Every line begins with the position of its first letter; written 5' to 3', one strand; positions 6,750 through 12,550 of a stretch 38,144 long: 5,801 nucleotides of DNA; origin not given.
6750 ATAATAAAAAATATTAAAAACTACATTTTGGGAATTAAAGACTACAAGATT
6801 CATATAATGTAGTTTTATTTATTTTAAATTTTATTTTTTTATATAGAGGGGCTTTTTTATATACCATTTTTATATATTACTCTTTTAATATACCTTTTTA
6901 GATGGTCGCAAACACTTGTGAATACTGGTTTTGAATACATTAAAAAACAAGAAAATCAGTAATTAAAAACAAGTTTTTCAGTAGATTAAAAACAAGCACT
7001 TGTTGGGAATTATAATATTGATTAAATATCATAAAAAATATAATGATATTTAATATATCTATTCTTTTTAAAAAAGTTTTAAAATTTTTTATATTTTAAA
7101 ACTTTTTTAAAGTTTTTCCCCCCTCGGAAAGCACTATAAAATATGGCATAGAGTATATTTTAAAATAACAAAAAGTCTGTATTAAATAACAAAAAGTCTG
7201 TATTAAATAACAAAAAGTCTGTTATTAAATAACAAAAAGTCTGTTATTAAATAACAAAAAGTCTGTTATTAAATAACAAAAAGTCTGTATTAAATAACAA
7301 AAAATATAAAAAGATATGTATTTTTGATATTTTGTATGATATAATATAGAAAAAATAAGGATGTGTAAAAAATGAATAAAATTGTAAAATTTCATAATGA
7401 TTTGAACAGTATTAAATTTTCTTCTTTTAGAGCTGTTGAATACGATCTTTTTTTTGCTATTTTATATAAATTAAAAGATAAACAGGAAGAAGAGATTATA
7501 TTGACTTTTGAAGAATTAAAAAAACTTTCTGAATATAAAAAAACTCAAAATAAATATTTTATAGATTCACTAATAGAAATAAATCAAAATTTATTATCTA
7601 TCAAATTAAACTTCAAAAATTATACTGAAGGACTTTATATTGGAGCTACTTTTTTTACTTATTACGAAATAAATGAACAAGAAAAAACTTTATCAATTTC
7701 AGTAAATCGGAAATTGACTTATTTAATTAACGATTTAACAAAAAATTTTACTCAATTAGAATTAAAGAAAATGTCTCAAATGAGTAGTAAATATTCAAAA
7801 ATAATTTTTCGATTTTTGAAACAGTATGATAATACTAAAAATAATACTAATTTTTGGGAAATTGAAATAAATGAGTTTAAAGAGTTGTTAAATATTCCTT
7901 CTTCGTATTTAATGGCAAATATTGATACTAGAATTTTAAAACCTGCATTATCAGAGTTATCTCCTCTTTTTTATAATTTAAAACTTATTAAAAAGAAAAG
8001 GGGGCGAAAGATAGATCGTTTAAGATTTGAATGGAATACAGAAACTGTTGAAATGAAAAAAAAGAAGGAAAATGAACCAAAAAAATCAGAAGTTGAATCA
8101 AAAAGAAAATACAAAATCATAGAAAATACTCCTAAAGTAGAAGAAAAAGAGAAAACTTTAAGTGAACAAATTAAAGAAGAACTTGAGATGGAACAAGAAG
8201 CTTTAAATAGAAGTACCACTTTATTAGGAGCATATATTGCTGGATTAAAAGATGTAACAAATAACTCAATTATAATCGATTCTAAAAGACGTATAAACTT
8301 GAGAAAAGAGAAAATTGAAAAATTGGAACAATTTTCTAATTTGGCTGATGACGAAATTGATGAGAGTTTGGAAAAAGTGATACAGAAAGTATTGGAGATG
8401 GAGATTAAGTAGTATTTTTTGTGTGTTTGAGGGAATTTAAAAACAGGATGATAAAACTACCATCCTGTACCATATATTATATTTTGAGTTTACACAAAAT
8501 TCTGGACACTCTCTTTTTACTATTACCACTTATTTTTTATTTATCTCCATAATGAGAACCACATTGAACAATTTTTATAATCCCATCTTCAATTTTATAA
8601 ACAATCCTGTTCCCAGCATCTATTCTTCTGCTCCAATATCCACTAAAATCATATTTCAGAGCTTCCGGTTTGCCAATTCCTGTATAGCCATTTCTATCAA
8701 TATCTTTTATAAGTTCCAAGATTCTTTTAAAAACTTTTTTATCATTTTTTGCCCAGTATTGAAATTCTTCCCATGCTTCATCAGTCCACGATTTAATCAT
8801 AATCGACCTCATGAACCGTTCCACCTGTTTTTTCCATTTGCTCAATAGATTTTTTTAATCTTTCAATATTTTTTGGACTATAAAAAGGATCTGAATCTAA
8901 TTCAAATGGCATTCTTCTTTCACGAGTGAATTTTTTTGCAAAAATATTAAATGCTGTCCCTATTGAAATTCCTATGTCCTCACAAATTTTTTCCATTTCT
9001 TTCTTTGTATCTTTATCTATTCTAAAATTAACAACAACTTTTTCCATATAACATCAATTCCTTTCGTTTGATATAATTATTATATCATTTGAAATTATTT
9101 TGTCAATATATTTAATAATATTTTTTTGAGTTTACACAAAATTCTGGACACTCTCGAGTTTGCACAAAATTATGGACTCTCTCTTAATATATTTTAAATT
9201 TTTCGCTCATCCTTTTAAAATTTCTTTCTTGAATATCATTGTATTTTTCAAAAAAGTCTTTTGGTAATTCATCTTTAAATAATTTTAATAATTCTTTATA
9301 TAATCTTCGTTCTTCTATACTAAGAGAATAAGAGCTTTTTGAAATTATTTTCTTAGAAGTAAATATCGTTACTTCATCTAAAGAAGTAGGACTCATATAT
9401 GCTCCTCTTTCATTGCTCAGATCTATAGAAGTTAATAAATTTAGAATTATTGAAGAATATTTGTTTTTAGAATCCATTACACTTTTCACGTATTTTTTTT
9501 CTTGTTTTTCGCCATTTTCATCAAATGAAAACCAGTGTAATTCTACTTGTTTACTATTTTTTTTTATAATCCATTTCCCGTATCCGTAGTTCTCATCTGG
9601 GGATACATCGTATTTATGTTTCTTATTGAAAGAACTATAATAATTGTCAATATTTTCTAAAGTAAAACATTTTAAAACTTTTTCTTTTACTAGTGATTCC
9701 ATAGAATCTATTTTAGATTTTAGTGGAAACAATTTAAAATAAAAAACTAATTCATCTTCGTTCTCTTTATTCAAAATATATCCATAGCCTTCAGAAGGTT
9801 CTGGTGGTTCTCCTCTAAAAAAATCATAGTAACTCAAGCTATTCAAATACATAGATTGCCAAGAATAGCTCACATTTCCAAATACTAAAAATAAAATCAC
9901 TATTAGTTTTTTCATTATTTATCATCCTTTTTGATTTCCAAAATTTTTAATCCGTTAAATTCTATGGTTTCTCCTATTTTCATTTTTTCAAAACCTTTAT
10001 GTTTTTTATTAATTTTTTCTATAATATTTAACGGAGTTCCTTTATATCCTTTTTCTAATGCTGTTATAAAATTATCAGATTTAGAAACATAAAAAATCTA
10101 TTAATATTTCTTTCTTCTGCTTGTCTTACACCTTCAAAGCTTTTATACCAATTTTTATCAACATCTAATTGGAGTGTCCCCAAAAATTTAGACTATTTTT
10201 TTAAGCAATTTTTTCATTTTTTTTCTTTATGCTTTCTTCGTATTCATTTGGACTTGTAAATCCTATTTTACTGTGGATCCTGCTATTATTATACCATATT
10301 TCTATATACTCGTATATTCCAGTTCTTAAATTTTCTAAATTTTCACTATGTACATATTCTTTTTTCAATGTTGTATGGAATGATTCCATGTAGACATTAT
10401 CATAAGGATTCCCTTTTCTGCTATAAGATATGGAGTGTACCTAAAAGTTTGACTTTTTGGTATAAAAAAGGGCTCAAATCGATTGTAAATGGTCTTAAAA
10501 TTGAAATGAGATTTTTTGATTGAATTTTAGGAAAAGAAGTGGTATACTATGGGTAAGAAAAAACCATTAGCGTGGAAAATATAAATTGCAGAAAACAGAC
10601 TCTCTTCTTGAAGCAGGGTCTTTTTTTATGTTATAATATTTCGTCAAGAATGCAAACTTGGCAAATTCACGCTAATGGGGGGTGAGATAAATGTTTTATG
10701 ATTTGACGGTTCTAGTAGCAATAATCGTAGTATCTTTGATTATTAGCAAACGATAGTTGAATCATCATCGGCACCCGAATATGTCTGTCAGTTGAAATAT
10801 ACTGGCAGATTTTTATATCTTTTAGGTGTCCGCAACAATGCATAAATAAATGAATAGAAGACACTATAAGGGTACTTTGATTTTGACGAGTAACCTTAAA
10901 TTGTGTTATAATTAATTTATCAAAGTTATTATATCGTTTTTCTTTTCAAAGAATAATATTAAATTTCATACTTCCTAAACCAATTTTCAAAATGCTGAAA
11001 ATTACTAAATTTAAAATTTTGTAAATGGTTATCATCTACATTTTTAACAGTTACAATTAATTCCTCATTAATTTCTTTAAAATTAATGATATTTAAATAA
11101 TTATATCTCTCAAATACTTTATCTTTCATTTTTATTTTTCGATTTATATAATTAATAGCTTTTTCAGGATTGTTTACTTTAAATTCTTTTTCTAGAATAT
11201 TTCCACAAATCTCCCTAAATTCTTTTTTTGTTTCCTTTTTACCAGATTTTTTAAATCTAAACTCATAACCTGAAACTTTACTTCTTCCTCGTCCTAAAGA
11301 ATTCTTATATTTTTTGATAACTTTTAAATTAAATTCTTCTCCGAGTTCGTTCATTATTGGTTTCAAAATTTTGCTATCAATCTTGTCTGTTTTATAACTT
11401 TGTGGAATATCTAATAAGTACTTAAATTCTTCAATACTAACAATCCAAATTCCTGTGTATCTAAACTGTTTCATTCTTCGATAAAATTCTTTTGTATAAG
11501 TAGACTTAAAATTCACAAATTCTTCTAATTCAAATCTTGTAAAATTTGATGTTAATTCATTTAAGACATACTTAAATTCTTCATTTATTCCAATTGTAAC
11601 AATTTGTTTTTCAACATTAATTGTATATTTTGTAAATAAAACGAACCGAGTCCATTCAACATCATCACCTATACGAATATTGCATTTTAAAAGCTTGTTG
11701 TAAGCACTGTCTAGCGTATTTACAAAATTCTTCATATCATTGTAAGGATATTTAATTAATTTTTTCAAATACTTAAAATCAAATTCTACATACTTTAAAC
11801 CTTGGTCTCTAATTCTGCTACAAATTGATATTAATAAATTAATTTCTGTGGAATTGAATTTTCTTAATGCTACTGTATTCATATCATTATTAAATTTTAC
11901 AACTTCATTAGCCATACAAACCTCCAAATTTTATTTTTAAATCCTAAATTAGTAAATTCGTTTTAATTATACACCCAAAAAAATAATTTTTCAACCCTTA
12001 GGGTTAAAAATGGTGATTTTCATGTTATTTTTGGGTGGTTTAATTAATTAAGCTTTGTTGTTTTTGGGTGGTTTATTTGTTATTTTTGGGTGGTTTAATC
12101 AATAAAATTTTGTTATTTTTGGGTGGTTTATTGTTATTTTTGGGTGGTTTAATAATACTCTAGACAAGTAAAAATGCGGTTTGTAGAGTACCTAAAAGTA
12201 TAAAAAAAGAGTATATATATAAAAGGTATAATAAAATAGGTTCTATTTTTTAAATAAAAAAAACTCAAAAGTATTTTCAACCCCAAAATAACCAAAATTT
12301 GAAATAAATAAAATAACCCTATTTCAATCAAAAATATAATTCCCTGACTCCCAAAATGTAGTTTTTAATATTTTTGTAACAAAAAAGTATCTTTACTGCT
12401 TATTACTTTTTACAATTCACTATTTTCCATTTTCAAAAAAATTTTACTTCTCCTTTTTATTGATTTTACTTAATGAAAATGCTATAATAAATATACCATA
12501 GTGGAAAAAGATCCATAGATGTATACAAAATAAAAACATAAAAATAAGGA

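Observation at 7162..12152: Two complete Rep_3 replication modules with unrelated iterons plus a third truncated rep copy: a cointegrate or multi-replicon plasmid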

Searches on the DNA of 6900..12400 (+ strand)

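Call 13: search_dna_similar(query=window:6900-12400:+, collection=plasmids, mode=near, max_rows=30)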
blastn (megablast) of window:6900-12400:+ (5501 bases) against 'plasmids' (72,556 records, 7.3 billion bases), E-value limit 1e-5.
Records with a match: 4; places in all: 11; records where one place covers at least 80% of the query: 0.
Best place of each record, by identity: 95-99% 1; 90-95% 1; 80-90% 2.
By first word of the organism name: Leptotrichia 4.
By predicted mobility (MOB-suite, as given by PLSDB): non-mobilizable 4.
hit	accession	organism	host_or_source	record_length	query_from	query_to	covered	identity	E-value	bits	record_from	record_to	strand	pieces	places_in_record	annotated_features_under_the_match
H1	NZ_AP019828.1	Leptotrichia shahii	-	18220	1611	2228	11%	96.3%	0e+0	1014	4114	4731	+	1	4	Txe/YoeB family addiction module toxin | type II toxin-antitoxin system RelB/DinJ family antitoxin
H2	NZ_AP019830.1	Leptotrichia wadei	-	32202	1872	2228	6%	92.7%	1e-142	516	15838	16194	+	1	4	type II toxin-antitoxin system RelB/DinJ family antitoxin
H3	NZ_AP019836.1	Leptotrichia wadei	-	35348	3269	3526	5%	88.0%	3e-79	305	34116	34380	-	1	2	none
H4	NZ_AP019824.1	Leptotrichia hofstadii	-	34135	4563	4664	2%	82.5%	4e-14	90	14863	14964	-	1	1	replication initiation protein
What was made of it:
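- Closest known: Reference Leptotrichia plasmids pJMUB3934p1. Different: Nucleotide homology to 6900-12400 is limited to the YoeB/RelB module, the IS remnant and about 100 nt of rep (call 13).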

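Call 55: search_dna_similar(query=window:9920-10958:+, collection=plasmids, mode=distant, max_rows=12)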
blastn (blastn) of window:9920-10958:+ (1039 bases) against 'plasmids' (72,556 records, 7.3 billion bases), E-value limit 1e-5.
Records with a match: 362; places in all: 419; records where one place covers at least 80% of the query: 0.
Best place of each record, by identity: 80-90% 355; 60-80% 7.
By first word of the organism name: Enterococcus 356; Staphylococcus 3; Lactococcus 2; Leptotrichia 1.
By predicted mobility (MOB-suite, as given by PLSDB): mobilizable 151; non-mobilizable 127; conjugative 84.
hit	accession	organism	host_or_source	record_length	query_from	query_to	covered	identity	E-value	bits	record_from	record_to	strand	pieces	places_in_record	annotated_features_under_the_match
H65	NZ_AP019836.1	Leptotrichia wadei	-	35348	249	506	25%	87.6%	1e-88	334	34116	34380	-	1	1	none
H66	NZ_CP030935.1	Enterococcus gilvus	cow,milk,milk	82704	428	509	8%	78.0%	2e-8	68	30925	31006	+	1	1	none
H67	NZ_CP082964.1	Enterococcus lactis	pure culture,Braised chicken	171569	438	509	7%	80.8%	1e-6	63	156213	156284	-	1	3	none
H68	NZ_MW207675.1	Enterococcus faecium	-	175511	438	509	7%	80.8%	1e-6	63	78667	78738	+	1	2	IS3 family transposase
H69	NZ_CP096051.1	Enterococcus faecium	piglet,cell culture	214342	438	509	7%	80.8%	1e-6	63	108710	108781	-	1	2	IS3 family transposase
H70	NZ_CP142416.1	Enterococcus faecium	Bovine,milk sample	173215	438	509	7%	80.8%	1e-6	63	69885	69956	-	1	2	IS3 family transposase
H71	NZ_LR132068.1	Enterococcus faecium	-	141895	438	509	7%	80.8%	1e-6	63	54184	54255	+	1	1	IS3 family transposase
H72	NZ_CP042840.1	Enterococcus sp. DA9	Homo sapiens,cell culture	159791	438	509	7%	80.8%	1e-6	63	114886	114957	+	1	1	IS3 family transposase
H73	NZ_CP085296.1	Enterococcus faecalis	pig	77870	438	509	7%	80.8%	1e-6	63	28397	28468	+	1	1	IS3 family transposase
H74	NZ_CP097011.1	Enterococcus faecalis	whole organism,pet food (BARF)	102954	438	509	7%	80.8%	1e-6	63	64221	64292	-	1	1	IS3 family transposase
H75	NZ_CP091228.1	Enterococcus faecalis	Homo sapiens,whole organism,fecal sample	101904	438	509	7%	80.8%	1e-6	63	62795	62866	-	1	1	IS3 family transposase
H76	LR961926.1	Enterococcus faecalis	-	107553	438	509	7%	80.8%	1e-6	63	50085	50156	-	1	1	none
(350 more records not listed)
